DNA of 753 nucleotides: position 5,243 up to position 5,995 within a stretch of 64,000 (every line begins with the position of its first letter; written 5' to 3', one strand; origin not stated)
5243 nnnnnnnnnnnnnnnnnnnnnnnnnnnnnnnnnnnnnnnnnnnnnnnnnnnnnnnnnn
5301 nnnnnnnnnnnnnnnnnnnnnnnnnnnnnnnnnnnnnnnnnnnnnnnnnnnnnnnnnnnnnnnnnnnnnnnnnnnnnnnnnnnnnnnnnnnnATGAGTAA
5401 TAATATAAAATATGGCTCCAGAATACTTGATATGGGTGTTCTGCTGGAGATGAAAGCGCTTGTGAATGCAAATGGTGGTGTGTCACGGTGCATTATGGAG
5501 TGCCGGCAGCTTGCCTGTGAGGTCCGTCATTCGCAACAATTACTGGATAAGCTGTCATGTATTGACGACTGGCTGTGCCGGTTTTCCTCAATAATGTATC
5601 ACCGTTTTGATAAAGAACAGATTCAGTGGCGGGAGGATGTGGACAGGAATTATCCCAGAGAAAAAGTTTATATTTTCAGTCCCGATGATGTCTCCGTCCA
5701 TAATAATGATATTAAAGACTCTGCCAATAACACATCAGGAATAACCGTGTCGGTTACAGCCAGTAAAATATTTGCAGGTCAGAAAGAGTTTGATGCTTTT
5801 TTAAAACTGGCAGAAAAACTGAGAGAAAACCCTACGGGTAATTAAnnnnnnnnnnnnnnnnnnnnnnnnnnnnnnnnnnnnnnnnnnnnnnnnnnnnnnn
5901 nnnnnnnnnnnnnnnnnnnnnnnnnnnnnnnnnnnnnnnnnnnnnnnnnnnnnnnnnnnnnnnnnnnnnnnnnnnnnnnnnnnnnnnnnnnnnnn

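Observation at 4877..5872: AT-rich two-gene cassette inserted inside the tra operon between traU and trbC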

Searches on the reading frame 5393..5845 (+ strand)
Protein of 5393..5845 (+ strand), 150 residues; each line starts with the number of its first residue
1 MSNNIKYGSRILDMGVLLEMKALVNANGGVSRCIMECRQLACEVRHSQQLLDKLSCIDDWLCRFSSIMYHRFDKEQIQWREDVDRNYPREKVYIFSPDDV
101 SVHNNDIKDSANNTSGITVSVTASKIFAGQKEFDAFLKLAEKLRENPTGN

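Call 4: search_protein_families(proteins=[window:5393-5845:+], library=ncbifam, max_evalue=1)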
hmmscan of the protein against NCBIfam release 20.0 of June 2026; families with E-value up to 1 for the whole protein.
window:5393-5845:+ (150 aa): 1 family
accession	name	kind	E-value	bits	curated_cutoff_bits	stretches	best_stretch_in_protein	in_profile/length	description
NF041405.1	XopAJ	subfamily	0.13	11.4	300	1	110-142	137-169/324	XopAJ/AvrRxo1 family type III secretion system effector zeta toxin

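Call 8: profile_search(protein=window:5393-5845:+)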
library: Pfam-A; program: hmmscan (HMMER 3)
A. the first sequence (150 residues): domains with independent E <= 10: 0; with E <= 0.001: 0
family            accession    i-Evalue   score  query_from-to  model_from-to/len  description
(no Pfam family matches the first sequence, even at E <= 10)

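Call 9: search_protein_families(proteins=[window:5393-5845:+], library=padloc, max_evalue=1)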
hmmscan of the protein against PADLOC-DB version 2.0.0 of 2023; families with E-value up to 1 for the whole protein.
window:5393-5845:+ (150 aa): 0 families

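Call 10: search_protein_families(proteins=[window:5393-5845:+], library=phrogs, max_evalue=1)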
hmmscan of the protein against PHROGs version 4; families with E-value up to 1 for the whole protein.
window:5393-5845:+ (150 aa): 1 family
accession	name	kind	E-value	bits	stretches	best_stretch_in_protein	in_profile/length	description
phrog_23701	-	unknown function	0.19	12.7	0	53-75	20-42/80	-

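Call 24: find_homologous_proteins(query=window:5393-5845:+, max_evalue=0.001)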
Query window:5393-5845:+ (150 aa): 17 proteins with E <= 0.001 among 28 candidates.
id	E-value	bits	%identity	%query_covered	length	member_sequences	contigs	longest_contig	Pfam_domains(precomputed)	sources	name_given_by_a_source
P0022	2.3e-92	324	96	100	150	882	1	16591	-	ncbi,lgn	ncbi:TPA: hypothetical protein ACNTGK_004264 [Escherichia coli]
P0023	9.2e-84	296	89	100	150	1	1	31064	-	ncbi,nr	ncbi:hypothetical protein O3W21_13475 [Staphylococcus aureus]|nr:hypothetical protein [Staphylococcu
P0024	1.5e-75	270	81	100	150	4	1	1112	-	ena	-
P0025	1.4e-74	267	88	91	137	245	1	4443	-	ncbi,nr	ncbi:hypothetical protein M9H43_004399 [Escherichia coli]|nr:hypothetical protein [Escherichia coli]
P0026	2.6e-68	246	75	100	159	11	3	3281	-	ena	-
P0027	4.8e-68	245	75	100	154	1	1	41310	-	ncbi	-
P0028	1.8e-64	234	73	97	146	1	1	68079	-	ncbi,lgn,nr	ncbi:hypothetical protein AII01_23680 [Salmonella enterica]|nr:hypothetical protein [Salmonella ente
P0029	1.5e-63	231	69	100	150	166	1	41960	-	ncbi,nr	ncbi:hypothetical protein JZM22_21255 [Escherichia coli]|nr:hypothetical protein [Escherichia coli] 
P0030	6.4e-62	226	71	97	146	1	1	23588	-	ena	-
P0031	2.3e-61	224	72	97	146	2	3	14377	-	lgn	-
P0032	2.6e-51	191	94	64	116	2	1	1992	-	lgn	-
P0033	3.5e-48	181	90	64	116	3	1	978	-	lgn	-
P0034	2.6e-46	175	70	77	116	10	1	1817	-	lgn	-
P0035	2.7e-46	175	70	77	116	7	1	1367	-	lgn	-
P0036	4.0e-45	171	55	100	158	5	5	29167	-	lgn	-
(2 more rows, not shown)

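Call 25: find_encoding_contigs(protein=P0036, flank=5000, max_places=3)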
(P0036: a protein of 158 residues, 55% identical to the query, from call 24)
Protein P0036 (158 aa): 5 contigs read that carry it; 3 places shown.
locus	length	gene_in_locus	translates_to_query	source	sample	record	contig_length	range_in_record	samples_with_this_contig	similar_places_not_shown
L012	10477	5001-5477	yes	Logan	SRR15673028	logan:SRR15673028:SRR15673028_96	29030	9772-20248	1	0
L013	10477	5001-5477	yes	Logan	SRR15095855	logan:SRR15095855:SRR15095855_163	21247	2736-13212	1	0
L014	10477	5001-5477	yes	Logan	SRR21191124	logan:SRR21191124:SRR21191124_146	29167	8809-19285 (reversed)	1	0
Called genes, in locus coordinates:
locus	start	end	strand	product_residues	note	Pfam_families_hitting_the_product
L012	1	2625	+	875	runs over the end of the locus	PF11130:TraC_F_IV, PF19044:P-loop_TraG, PF01935:DUF87 (weak)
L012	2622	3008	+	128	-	PF09677:TrbI_Ftype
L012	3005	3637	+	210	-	PF12477:TraW_N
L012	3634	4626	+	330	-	PF06834:TraU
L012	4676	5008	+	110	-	-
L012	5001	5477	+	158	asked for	-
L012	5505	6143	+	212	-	PF09673:TrbC_Ftype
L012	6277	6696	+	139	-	-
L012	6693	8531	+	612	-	PF06986:F_T4SS_TraN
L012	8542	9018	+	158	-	-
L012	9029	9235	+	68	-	PF11100:TrbE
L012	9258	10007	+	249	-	PF13728:TraF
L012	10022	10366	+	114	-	PF27686:Conjugal_tfr_repressor_TrbA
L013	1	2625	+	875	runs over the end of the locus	PF11130:TraC_F_IV, PF19044:P-loop_TraG, PF01935:DUF87 (weak)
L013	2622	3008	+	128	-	PF09677:TrbI_Ftype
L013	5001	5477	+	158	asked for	-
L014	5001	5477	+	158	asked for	-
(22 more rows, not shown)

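Call 26: find_encoding_contigs(protein=P0029, flank=5000, max_places=2)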
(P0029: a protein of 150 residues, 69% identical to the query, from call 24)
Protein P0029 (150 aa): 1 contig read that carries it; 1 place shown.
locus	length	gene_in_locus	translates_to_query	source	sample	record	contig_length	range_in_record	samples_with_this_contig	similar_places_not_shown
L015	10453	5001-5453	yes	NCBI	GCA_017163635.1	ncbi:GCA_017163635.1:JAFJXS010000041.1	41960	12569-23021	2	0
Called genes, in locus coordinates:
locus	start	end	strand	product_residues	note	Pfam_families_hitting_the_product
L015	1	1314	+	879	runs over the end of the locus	PF11130:TraC_F_IV, PF12846:AAA_10 (faint), PF19044:P-loop_TraG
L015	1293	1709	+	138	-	PF09677:TrbI_Ftype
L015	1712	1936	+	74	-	PF01258:zf-dskA_traR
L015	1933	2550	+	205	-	-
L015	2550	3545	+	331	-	PF06834:TraU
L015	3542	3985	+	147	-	-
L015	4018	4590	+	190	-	PF07296:TraP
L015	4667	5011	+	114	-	-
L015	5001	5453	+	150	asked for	-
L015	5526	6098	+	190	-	PF09673:TrbC_Ftype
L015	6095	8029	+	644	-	PF06986:F_T4SS_TraN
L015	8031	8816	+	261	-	PF13728:TraF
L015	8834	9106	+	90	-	-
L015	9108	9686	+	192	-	PF13728:TraF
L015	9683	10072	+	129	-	PF27688:Plasmid_mob_TrbF (faint)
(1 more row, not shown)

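Call 27: find_encoding_contigs(protein=P0028, flank=5000, max_places=2)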
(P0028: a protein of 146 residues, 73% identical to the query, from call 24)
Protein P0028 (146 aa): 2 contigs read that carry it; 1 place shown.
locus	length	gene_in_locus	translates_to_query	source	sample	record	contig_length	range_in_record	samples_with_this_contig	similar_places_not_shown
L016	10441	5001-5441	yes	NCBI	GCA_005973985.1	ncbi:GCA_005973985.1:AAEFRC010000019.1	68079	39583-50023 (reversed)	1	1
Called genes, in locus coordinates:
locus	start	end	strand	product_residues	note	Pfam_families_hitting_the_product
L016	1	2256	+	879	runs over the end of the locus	PF11130:TraC_F_IV, PF19044:P-loop_TraG, PF12846:AAA_10 (weak)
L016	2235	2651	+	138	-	PF09677:TrbI_Ftype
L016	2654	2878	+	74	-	PF01258:zf-dskA_traR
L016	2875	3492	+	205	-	-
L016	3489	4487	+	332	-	PF06834:TraU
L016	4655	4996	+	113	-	-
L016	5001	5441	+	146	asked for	-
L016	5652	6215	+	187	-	PF09673:TrbC_Ftype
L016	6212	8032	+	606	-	PF06986:F_T4SS_TraN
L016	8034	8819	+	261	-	PF13728:TraF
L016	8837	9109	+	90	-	-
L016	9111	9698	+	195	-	PF13728:TraF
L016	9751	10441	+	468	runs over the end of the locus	PF06122:TraH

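Call 31: search_dna_similar(query=window:5393-5845:+, collection=plasmids, mode=protein, max_rows=40, rows=spread, max_evalue=0.001)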
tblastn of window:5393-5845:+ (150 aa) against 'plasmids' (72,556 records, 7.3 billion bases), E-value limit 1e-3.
Records with a match: 708; places in all: 717; records where one place covers at least 80% of the query: 661.
Best place of each record, by identity: >=99% 24; 95-99% 257; 90-95% 1; 80-90% 4; 60-80% 9; <60% 413.
By first word of the organism name: Escherichia 401; Klebsiella 217; Serratia 39; Salmonella 38; Shigella 6; Citrobacter 4; Enterobacter 2; uncultured 1.
By predicted mobility (MOB-suite, as given by PLSDB): conjugative 667; mobilizable 35; non-mobilizable 6.
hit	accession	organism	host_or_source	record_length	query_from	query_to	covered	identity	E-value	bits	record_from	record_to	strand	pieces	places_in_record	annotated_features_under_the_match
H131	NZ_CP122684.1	Escherichia coli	Sus scrofa,feces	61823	1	150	100%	100.0%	6e-98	315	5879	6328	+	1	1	hypothetical protein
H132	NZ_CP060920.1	Escherichia coli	Homo sapiens,urine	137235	1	150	100%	100.0%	6e-98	315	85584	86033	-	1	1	hypothetical protein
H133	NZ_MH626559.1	Salmonella enterica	-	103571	1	150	100%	98.0%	2e-95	308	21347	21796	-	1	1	hypothetical protein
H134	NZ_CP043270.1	Escherichia albertii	Crow,genomic DNA,cloacal swab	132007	1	150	100%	98.0%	6e-95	306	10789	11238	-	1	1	hypothetical protein (x2)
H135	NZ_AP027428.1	Escherichia coli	Sus scrofa,cell culture,feces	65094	1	150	100%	97.3%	4e-95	306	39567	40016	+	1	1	hypothetical protein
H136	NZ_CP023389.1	Escherichia coli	canine,whole organism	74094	1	150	100%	97.3%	4e-95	306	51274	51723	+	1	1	hypothetical protein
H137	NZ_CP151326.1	Shigella flexneri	-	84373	1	150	100%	97.3%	4e-95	306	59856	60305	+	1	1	hypothetical protein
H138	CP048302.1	Salmonella enterica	food,ground turkey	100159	1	150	100%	97.3%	4e-95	306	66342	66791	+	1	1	hypothetical protein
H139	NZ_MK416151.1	Escherichia coli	retail vegetable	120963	1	150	100%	97.3%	4e-95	306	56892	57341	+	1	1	hypothetical protein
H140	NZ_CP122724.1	Escherichia coli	Sus scrofa,feces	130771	1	150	100%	97.3%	4e-95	306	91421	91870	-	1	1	hypothetical protein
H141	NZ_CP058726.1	Escherichia coli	Manis javanica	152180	1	150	100%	97.3%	4e-95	306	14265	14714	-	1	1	hypothetical protein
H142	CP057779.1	Escherichia coli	culture,Pooled sheep faecal samples ...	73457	1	150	100%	97.3%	2e-94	305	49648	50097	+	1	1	hypothetical protein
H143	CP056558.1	Escherichia coli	culture,Freshwater sample from upstream ...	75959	1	150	100%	96.7%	2e-94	304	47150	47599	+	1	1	hypothetical protein (x2)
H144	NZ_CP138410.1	Escherichia coli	Homo sapiens,Bacterial pure ...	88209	1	150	100%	96.7%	7e-94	303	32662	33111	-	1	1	hypothetical protein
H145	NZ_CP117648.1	Escherichia albertii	Sturnus vulgaris,whole organism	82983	1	150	100%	96.7%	6e-93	300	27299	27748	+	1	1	hypothetical protein (x2)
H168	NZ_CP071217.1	Serratia marcescens subsp. marcescens ATCC 13880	Clone isolated from the evolution ...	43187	15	68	36%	34.9%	4e-4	46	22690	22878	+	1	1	hypothetical protein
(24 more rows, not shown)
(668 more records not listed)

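Call 34: get_annotated_region(hit=H168, flank=3000)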
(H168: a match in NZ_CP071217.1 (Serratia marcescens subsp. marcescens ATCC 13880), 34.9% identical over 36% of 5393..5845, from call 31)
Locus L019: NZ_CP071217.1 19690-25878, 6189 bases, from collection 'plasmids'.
description: Serratia marcescens subsp. marcescens ATCC 13880 substr. Sm_S24_jyu2015 plasmid unnamed, complete sequence
organism: Serratia marcescens subsp. marcescens ATCC 13880 (NCBI taxid 911022)
taxonomy: Bacteria; Pseudomonadota; Gammaproteobacteria; Enterobacterales; Yersiniaceae; Serratia; Serratia marcescens; Serratia marcescens subsp. marcescens ATCC 13880
host: -; source: Clone isolated from the evolution experiment described in Ketola et al. 2013 (doi: 10.1111/evo.12148); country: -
typing (MOB-suite, as given by PLSDB): conjugative; replicon IncI1; relaxase MOBF; mating-pair formation MPF_F
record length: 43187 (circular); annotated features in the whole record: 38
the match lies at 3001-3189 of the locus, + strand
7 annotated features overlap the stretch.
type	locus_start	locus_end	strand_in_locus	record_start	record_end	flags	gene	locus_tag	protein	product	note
CDS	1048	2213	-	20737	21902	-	-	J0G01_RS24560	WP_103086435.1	IS3 family transposase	-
CDS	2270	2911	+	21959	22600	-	traW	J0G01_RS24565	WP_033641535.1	type-F conjugative transfer system protein TraW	-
CDS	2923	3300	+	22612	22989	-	-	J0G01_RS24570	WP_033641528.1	hypothetical protein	-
CDS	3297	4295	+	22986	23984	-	traU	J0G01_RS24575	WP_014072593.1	conjugal transfer pilus assembly protein TraU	-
CDS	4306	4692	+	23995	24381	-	-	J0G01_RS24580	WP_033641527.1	hypothetical protein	-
CDS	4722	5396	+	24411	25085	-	trbC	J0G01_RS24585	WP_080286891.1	type-F conjugative transfer system pilin assembly protein TrbC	-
CDS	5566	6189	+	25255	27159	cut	traN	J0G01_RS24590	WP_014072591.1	type-F conjugative transfer system mating-pair stabilization protein TraN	-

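Call 48: search_protein_representatives(alignment_id=A2)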
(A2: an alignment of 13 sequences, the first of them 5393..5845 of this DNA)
Query: 13 sequences, 154 profile positions. Proteins with E-value up to 0.001 (for the whole library): 17; up to 1e-10: 13; up to 1e-30: 4. The best 17 are listed.
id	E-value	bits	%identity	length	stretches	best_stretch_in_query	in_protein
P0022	1.8e-81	287.6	-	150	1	5-154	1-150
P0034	2.6e-60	218.9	-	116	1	39-154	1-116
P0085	2.2e-53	196.4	-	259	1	8-154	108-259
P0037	6.0e-39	149.5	-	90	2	9-71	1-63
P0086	3.3e-26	108.2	-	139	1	24-103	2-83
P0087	6.2e-26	107.3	-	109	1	16-95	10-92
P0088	1.8e-23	99.3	-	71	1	5-60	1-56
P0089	6.3e-22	94.2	-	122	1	2-82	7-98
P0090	7.9e-18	80.9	-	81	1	92-154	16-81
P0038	9.0e-18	80.8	-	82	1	99-154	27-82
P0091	6.2e-13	65.0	-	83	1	101-154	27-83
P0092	5.1e-11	58.8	-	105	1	2-58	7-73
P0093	8.9e-11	58.0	-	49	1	72-104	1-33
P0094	2.3e-09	53.4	-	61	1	115-154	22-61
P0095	8.0e-07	45.2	-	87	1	121-152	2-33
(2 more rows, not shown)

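Call 59: predict_structure(alignment_id=A7)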
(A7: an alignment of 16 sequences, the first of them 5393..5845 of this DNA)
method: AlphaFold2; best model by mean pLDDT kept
length: 150 residues; sequences in the alignment: 16
mean_pLDDT: 73.3   pTM: 0.51
mean pLDDT of the five models: 73.3, 68.8, 67.4, 65.0, 64.5
residues with pLDDT >= 90: 19; 70-90: 82; 50-70: 25; < 50: 24
segments of 3 or more residues with pLDDT < 50: 1-4, 99-110, 112-114, 148-150
pLDDT, mean of each block of 10 residues (from residue 1): 51 76 83 90 87 92 82 79 86 68 41 49 72 83 61
secondary structure, 60 per line:
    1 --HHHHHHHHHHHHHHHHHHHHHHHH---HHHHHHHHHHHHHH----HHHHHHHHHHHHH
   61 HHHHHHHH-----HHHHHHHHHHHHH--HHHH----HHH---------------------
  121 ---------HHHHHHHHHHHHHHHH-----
elements in order: H3-26 H30-43 H48-68 H74-86 H89-92 H130-145

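Call 76: search_solved_structures(query=A7, max_evalue=5)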
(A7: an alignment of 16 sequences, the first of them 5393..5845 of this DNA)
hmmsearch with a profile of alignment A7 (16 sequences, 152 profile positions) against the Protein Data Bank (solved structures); distinct sequences matched with E-value up to 5: 0.
